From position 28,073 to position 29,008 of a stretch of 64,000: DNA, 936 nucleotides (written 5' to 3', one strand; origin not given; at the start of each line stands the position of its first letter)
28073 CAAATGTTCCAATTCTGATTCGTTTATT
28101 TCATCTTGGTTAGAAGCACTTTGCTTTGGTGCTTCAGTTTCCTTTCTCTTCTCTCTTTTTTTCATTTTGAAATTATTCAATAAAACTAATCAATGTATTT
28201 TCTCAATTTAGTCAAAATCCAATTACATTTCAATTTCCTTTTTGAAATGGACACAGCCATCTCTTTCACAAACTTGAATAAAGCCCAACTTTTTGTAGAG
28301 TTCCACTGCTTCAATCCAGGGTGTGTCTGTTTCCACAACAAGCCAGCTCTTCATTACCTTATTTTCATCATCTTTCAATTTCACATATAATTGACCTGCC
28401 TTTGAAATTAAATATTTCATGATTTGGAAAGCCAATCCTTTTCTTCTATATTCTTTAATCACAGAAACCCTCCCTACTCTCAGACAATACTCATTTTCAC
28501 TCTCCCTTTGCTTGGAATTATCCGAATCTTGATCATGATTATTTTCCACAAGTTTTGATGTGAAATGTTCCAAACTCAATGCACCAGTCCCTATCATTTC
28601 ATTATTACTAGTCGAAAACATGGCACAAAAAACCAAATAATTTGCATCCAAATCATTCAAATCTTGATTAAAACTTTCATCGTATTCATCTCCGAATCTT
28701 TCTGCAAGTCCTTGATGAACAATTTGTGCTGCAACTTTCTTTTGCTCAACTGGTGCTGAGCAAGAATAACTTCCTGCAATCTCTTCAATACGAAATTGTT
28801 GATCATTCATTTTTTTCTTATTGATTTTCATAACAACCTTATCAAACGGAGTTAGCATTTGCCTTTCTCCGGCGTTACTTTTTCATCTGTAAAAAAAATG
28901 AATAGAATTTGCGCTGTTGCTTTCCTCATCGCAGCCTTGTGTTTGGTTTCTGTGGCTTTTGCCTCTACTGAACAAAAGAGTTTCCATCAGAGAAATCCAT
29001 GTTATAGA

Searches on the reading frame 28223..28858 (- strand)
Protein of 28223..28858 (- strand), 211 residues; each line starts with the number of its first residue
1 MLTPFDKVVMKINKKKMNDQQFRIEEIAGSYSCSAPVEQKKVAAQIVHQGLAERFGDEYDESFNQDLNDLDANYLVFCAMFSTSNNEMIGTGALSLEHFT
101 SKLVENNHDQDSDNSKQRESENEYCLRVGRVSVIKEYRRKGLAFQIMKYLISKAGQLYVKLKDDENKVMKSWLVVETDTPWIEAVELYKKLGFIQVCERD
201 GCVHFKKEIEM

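Call 48: search_protein_families(library=pfam, proteins=[window:28223-28858:-], max_evalue=0.001)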
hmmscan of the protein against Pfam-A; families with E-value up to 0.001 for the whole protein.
window:28223-28858:- (211 aa): 4 families
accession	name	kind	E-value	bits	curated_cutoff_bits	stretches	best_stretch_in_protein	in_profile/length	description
PF13508.13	Acetyltransf_7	-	2.7e-07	31.3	27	1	125-194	29-83/84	Acetyltransferase (GNAT) domain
PF00583.31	Acetyltransf_1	-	5.2e-07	30.4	20.7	1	54-193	11-116/116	Acetyltransferase (GNAT) family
PF13673.13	Acetyltransf_10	-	5e-05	23.7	23.6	0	127-204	53-121/128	Acetyltransferase (GNAT) domain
PF17013.11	Acetyltransf_15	-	0.00011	22.2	35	1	81-197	40-140/210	Putative acetyl-transferase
